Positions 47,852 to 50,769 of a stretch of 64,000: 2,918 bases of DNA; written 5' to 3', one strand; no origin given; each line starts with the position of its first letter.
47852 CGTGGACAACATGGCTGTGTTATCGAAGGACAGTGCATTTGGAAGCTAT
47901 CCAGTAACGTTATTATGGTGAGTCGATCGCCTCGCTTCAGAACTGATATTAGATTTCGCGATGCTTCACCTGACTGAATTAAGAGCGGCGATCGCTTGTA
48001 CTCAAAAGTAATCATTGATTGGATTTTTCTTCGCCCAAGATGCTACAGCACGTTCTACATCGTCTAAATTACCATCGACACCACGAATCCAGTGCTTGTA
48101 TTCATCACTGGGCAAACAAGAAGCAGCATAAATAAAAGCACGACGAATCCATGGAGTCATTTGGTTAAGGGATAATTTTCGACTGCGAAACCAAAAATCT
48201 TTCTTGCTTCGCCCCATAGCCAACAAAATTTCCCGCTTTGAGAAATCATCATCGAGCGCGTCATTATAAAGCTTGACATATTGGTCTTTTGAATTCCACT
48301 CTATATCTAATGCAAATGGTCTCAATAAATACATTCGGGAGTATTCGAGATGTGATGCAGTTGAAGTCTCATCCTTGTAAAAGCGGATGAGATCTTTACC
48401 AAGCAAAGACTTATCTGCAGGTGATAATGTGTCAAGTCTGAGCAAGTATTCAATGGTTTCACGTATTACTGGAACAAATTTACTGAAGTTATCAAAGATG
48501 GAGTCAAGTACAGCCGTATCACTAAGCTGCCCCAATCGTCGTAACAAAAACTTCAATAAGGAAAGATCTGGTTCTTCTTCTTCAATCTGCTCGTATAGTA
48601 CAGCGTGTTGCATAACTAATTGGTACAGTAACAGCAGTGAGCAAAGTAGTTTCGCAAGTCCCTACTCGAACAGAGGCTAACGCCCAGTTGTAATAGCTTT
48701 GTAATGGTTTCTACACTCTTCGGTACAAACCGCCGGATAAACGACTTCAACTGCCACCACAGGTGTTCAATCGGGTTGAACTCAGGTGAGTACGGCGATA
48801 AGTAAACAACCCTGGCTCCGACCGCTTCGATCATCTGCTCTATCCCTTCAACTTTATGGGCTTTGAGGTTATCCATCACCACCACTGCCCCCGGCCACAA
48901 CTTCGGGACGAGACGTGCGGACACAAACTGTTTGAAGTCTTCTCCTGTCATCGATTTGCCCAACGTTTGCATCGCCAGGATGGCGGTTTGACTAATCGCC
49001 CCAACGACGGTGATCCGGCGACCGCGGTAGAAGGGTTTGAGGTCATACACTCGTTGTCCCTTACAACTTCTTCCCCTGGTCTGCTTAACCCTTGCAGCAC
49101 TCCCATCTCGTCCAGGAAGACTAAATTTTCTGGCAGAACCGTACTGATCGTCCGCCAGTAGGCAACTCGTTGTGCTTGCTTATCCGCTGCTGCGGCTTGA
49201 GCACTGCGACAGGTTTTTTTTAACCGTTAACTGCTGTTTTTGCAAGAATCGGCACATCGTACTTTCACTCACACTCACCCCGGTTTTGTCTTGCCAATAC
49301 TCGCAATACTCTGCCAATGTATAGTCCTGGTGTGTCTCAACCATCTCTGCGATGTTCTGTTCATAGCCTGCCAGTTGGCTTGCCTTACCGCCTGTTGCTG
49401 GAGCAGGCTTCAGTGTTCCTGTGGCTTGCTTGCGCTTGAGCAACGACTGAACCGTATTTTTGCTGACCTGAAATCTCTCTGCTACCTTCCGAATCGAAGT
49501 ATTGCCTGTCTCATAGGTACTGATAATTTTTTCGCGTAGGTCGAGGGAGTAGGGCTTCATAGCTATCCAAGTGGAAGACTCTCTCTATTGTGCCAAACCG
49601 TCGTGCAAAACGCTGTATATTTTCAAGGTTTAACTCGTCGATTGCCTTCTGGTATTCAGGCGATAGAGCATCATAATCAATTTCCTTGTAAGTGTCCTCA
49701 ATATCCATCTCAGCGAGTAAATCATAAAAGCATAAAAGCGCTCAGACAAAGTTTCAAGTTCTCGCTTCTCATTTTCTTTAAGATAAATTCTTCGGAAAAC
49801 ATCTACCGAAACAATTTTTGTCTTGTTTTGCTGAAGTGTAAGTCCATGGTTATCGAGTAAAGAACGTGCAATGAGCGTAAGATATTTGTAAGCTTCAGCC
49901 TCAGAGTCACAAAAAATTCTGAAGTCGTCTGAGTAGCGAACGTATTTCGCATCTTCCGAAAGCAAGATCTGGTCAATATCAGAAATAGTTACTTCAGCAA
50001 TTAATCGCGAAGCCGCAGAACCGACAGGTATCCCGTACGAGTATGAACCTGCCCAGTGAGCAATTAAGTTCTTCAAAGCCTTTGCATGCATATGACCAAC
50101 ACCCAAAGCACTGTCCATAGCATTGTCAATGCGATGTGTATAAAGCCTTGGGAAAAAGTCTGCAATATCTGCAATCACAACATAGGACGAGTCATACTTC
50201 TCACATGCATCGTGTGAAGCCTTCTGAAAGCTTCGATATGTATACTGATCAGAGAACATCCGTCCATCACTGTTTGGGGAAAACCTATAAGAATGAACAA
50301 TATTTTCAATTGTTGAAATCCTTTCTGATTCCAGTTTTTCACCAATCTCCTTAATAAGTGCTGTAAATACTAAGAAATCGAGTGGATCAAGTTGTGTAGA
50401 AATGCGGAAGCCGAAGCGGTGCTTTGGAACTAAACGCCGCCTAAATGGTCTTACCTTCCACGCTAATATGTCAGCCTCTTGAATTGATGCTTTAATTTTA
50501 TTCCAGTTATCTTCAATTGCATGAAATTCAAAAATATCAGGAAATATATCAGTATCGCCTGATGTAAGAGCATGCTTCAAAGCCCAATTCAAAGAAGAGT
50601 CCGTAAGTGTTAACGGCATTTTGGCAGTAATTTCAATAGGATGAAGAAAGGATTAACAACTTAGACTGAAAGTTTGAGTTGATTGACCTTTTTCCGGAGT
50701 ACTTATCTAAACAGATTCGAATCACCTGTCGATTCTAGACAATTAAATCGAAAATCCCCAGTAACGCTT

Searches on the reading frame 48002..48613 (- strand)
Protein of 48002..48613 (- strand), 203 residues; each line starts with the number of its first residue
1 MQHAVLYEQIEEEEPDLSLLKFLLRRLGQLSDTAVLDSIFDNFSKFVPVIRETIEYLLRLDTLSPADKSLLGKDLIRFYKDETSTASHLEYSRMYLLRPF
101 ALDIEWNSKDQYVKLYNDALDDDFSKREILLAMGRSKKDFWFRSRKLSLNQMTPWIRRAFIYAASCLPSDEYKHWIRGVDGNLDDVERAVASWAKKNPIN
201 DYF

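Call 46: search_protein_families(library=pfam, proteins=[window:48002-48613:-], max_evalue=0.0001)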
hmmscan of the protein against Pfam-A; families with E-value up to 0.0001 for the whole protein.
window:48002-48613:- (203 aa): 0 families

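Call 50: search_protein_families(library=padloc, proteins=[window:48002-48613:-], max_evalue=0.001)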
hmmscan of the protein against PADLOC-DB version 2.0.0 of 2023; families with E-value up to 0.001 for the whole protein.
window:48002-48613:- (203 aa): 3 families
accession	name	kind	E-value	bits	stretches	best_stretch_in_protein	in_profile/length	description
PDLC03783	Drt8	-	1.1e-41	141.8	1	5-197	310-492/493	DRT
PDLC03761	RT_UG23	-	4.6e-05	20.2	1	7-84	298-371/489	DRT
PDLC03771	RT_UG32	-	0.00082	16.1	1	5-97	319-404/521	DRT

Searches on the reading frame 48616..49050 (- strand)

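Call 70: search_protein_families(library=pfam, proteins=[window:48616-49050:-], max_evalue=0.001)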
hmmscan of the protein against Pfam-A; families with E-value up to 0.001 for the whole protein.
window:48616-49050:- (144 aa): 1 family
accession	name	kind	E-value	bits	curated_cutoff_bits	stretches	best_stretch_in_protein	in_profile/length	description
PF13358.12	DDE_3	-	5.3e-24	85.2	28.6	1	8-107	33-135/146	DDE superfamily endonuclease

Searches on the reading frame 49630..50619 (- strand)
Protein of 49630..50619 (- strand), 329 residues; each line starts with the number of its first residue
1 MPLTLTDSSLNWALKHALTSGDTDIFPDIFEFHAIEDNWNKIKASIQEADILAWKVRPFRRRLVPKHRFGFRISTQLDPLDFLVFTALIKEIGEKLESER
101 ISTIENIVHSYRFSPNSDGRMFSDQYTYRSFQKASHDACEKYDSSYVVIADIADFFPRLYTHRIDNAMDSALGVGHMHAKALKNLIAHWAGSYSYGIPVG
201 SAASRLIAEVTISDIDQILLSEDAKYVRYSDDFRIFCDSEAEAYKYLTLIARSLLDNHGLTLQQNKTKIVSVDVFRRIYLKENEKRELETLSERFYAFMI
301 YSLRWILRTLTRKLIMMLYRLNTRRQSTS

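Call 46: search_protein_families(library=pfam, proteins=[window:49630-50619:-], max_evalue=0.0001)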
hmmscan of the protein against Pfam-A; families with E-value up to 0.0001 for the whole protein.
window:49630-50619:- (329 aa): 1 family
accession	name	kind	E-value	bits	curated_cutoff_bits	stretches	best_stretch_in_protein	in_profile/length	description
PF00078.32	RVT_1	-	1.1e-13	51.9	29.6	1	113-271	41-193/205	Reverse transcriptase (RNA-dependent DNA polymerase)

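Call 50: search_protein_families(library=padloc, proteins=[window:49630-50619:-], max_evalue=0.001)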
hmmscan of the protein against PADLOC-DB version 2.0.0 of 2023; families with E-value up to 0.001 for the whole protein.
window:49630-50619:- (329 aa): 82 families (the best 25 are shown)
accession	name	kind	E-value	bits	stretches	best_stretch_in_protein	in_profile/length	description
PDLC03783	Drt8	-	2e-109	365.2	1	5-297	2-283/493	DRT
PDLC03759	RT_UG21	-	6.3e-40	135.4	1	9-295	6-288/503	DRT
PDLC03771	RT_UG32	-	2.8e-31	106.7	1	13-274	36-289/521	DRT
PDLC03756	RT_UG19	-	3.3e-30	103.7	1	42-278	44-283/562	DRT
PDLC03758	RT_UG20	-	8.1e-29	99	1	64-273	69-271/511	DRT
PDLC03761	RT_UG23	-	2.3e-28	97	1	8-275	5-267/489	DRT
PDLC03785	RT_UG9_large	-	3.2e-27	93.1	1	54-282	289-506/772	DRT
PDLC03752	Drt4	-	8.3e-27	92.5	1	79-273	70-262/467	DRT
PDLC02180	Drt4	-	4.8e-26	89.7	1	85-273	85-274/532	-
PDLC03760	RT_UG22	-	2.7e-25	87.4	1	8-277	9-247/476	DRT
PDLC03770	RT_UG31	-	5.5e-25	86.5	1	79-272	61-246/456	DRT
PDLC03748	Drt6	-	3.5e-23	80.3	1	58-273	43-256/511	DRT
PDLC03775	RT_UG36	-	4.1e-23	80.1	1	69-303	69-301/557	DRT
PDLC02179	Drt4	-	1.2e-22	78.6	1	64-273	53-265/542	-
PDLC01136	RT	-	4e-22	76.9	1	124-272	103-247/263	RT (reverse transcriptase)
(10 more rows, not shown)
